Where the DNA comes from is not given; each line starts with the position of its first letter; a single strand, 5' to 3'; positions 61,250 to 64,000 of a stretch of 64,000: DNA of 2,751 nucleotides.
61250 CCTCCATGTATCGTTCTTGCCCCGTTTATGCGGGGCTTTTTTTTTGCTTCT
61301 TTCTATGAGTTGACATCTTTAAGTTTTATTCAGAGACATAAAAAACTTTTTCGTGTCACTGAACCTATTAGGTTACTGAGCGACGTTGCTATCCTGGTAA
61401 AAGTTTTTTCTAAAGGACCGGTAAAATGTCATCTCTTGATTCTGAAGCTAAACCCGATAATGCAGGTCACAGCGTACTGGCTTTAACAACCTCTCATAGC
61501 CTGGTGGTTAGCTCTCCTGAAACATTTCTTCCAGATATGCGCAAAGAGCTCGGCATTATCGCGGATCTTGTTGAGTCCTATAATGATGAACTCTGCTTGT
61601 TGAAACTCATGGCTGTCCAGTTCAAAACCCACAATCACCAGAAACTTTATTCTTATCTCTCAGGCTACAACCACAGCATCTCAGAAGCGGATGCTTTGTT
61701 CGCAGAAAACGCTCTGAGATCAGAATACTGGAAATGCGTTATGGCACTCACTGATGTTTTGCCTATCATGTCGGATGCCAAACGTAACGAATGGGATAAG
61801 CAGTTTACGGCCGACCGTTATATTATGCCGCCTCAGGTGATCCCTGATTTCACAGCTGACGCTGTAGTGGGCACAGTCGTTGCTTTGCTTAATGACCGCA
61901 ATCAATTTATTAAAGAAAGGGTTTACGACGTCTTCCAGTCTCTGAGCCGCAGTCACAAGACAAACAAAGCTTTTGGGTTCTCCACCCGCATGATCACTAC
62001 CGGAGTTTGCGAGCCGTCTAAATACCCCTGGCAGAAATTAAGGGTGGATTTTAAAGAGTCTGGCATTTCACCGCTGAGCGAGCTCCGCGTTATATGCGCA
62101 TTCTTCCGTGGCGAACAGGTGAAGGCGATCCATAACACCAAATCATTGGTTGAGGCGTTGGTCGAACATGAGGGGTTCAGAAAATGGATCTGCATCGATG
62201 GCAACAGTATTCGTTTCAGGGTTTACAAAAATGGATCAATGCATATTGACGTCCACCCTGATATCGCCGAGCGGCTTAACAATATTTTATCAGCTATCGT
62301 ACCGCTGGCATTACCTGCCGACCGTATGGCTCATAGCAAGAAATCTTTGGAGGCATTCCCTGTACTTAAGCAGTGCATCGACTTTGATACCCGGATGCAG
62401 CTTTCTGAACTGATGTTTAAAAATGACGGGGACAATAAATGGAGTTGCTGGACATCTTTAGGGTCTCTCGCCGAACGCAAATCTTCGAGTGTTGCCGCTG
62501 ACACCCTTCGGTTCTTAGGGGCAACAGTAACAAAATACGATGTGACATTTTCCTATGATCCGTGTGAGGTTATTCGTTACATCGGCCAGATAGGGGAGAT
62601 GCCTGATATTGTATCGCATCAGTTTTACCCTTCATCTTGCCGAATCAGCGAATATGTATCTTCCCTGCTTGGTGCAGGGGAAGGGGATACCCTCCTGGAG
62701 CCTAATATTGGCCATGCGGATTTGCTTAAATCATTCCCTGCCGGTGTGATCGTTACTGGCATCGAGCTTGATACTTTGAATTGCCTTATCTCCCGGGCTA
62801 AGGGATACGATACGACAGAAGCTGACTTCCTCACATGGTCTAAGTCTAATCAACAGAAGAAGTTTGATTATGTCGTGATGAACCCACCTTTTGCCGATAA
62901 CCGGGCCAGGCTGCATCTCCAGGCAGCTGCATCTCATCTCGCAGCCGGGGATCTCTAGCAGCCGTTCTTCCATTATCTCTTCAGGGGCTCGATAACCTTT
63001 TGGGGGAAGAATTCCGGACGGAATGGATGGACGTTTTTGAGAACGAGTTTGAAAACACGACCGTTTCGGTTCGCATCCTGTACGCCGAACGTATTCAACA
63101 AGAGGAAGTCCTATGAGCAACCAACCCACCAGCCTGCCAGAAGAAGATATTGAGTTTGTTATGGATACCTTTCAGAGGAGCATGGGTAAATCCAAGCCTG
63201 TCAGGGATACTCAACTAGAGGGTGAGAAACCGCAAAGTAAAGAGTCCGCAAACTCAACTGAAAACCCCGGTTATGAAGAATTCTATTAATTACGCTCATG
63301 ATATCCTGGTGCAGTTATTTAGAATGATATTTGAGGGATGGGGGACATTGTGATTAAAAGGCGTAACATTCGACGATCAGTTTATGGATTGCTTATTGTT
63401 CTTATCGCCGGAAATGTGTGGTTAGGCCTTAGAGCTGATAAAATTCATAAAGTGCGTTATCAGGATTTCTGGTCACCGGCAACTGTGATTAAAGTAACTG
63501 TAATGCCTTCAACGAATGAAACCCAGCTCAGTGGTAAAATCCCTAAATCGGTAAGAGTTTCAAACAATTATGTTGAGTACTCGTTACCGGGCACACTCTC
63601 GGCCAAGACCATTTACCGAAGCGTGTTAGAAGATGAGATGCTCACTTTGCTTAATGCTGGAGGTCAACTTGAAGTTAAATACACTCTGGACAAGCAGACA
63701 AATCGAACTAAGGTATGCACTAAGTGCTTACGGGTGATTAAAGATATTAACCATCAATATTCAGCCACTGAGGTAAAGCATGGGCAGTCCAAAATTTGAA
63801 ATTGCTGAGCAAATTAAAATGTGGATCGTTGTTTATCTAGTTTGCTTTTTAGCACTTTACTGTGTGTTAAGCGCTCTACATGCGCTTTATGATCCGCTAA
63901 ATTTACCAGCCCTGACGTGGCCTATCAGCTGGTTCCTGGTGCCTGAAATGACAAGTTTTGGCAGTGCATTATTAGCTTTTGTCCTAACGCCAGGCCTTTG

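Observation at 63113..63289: Unannotated 58-codon ORF translationally coupled to the methyltransferase frame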

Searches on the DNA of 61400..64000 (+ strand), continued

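Call 61: search_dna_similar(query=window:62915-62985:+, collection=plasmids, mode=near, max_rows=12)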
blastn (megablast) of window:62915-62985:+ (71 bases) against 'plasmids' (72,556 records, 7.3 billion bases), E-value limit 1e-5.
Records with a match: 1107; places in all: 1109; records where one place covers at least 80% of the query: 1107.
Best place of each record, by identity: >=99% 10; 95-99% 1096; 90-95% 1.
By first word of the organism name: Escherichia 372; Salmonella 336; Enterobacter 264; Klebsiella 62; Citrobacter 38; Leclercia 11; Raoultella 8; Serratia 6; Cronobacter 2; Shigella 2; and 5 more.
By predicted mobility (MOB-suite, as given by PLSDB): conjugative 955; non-mobilizable 152.
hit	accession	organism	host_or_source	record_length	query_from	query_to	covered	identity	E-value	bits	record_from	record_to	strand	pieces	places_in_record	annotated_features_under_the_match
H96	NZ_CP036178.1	Escherichia coli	Homo sapiens,Pure culture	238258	1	71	100%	100.0%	5e-29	132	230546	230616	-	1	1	DUF4942 domain-containing protein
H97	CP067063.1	Enterobacter hormaechei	Genomic DNA,environmental surface of zoo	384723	1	71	100%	100.0%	5e-29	132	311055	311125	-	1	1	none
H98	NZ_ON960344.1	Escherichia coli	-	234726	1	71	100%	100.0%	5e-29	132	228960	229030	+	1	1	DUF4942 domain-containing protein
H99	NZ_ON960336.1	Escherichia coli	-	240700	1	71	100%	100.0%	5e-29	132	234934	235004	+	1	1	DUF4942 domain-containing protein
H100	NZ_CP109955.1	Escherichia coli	duck,whole organism,brain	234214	1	71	100%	100.0%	5e-29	132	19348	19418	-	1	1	DUF4942 domain-containing protein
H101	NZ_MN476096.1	Escherichia coli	-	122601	1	71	100%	100.0%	5e-29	132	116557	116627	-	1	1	DUF4942 domain-containing protein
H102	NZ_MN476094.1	Escherichia coli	-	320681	1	71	100%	100.0%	5e-29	132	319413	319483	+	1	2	DUF4942 domain-containing protein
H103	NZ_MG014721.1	Escherichia coli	duck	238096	1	71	100%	100.0%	5e-29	132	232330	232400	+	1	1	DUF4942 domain-containing protein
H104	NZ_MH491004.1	Escherichia coli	Homo sapiens,blood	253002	1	71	100%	100.0%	5e-29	132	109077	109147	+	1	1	DUF4942 domain-containing protein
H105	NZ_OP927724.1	Salmonella sp.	-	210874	1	71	100%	100.0%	5e-29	132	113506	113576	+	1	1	DUF4942 domain-containing protein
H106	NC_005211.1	Serratia marcescens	-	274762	1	71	100%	98.6%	2e-27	126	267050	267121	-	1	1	DUF4942 domain-containing protein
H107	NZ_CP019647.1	Salmonella enterica subsp. enterica serovar Typhimurium ...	Sus scrofa domesticus,pooled feces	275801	1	71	100%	98.6%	2e-27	126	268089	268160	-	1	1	DUF4942 domain-containing protein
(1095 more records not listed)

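Call 69: search_rna_families(source=window, start=62700, end=63600, threshold=evalue, max_evalue=1)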
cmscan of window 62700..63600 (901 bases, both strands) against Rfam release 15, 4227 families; matches with E-value up to 1: 0.
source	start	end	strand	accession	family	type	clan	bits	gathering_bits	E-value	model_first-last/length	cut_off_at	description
